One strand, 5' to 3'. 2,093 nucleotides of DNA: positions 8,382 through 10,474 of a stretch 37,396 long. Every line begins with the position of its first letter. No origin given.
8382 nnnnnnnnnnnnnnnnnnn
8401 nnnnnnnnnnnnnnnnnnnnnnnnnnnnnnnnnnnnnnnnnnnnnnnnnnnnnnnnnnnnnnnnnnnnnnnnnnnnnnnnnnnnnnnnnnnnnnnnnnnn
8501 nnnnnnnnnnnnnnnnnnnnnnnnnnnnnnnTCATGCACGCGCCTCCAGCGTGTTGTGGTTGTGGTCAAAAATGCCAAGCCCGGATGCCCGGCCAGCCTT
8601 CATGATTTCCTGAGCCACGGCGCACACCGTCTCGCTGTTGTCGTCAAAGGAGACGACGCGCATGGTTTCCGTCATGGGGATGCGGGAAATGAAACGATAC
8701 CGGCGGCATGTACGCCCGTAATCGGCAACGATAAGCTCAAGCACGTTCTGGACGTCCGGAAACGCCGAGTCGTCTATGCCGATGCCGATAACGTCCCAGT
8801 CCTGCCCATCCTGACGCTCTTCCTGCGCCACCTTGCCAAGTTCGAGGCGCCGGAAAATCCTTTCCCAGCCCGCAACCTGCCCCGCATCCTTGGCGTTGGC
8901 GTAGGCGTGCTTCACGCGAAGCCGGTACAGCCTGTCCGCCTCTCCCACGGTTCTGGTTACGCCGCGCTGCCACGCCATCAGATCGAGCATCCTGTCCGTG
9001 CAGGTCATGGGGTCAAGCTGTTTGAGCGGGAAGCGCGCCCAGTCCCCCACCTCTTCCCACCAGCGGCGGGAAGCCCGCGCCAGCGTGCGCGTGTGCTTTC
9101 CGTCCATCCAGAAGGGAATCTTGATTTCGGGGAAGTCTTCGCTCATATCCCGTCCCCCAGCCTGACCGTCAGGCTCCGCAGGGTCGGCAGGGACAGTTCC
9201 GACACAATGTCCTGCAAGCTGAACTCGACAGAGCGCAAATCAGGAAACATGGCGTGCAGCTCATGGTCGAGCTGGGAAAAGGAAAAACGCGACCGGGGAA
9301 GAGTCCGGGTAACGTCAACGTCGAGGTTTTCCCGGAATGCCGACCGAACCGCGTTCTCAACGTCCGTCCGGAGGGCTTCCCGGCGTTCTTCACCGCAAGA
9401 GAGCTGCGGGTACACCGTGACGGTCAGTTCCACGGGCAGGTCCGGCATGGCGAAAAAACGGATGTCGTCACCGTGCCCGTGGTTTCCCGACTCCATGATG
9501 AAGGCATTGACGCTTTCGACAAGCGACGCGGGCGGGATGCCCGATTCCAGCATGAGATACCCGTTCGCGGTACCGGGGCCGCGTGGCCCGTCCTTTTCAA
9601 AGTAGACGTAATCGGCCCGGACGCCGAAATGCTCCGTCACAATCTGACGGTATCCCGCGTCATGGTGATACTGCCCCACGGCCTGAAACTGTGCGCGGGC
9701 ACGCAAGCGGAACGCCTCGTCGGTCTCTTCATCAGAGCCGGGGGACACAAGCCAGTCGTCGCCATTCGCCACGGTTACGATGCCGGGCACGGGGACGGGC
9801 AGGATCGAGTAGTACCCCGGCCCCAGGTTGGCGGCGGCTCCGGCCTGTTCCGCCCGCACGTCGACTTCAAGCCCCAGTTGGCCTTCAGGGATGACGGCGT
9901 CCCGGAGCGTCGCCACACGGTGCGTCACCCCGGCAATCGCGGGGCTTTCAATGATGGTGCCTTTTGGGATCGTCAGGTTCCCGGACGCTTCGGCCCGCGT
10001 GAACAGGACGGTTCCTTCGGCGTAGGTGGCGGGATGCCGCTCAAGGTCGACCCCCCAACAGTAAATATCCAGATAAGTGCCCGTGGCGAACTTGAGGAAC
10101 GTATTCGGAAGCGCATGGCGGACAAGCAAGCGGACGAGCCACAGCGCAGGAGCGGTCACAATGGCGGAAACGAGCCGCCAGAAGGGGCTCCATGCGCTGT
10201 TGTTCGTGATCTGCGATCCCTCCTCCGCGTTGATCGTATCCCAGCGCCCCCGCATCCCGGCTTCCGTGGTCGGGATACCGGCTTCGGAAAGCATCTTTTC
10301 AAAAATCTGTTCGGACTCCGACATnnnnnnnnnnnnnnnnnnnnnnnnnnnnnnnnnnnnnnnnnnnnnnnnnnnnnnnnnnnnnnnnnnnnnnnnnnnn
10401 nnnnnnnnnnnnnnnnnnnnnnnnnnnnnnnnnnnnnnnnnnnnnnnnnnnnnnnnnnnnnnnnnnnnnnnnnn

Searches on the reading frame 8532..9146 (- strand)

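Call 38: search_protein_families(library=pfam, proteins=[window:8532-9146:-], max_evalue=0.001)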
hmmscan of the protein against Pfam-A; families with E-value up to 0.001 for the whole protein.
window:8532-9146:- (204 aa): 1 family
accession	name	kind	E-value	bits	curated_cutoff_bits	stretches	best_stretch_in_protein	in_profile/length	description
PF09684.15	Tail_P2_I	-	4.5e-05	23.8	20.6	1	32-110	18-96/139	Phage tail protein (Tail_P2_I)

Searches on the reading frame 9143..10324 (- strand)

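Call 38: search_protein_families(library=pfam, proteins=[window:9143-10324:-], max_evalue=0.001)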
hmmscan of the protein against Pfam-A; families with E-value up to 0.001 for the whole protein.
window:9143-10324:- (393 aa): 1 family
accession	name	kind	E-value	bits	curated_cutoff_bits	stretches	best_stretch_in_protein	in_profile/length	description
PF04865.19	Baseplate_J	-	2e-32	112.9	21.1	1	82-342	2-247/255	Baseplate J-like protein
